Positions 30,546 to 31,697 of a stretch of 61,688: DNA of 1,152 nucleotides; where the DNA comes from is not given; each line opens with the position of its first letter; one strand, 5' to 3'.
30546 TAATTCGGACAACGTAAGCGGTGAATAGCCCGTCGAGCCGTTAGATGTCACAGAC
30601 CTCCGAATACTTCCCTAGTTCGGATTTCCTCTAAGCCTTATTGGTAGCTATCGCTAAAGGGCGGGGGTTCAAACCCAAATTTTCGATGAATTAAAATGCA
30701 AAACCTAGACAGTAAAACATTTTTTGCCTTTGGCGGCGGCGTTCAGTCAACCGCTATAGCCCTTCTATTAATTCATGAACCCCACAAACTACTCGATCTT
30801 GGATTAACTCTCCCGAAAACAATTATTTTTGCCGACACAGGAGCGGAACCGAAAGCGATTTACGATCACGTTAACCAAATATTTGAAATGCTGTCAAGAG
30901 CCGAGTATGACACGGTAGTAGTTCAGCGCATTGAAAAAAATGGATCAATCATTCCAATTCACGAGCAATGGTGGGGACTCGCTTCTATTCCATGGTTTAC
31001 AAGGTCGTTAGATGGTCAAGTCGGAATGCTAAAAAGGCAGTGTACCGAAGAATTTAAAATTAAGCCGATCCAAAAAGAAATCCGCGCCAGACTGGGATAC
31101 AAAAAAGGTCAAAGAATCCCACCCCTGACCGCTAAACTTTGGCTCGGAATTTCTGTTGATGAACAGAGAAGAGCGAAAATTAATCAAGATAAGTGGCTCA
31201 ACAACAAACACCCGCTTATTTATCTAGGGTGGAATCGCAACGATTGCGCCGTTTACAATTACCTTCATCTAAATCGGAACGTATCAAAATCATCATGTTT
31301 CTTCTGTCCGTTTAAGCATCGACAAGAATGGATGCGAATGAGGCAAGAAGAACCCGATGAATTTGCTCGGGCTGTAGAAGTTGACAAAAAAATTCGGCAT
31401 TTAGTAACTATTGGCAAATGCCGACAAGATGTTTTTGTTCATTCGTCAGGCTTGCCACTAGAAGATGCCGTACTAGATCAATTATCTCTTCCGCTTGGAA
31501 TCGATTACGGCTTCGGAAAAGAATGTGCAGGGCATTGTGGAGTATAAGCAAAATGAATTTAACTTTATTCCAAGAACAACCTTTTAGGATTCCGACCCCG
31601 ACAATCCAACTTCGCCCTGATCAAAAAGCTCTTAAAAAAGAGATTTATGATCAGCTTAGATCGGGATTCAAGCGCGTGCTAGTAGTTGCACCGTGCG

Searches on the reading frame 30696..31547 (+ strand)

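Call 46: search_protein_families(library=phrogs, proteins=[window:30696-31547:+], max_evalue=0.0001)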
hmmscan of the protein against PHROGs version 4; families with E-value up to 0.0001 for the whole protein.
window:30696-31547:+ (283 aa): 1 family
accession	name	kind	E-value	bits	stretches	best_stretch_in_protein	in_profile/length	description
phrog_424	-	moron, auxiliary metabolic gene and host takeover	1.4e-31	110.9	1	5-261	160-393/460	phosphoadenosine phosphosulfate reductase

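Call 100: search_protein_families(library=pfam, proteins=[window:30696-31547:+], max_evalue=0.01)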
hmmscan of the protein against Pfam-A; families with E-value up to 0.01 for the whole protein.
window:30696-31547:+ (283 aa): 0 families
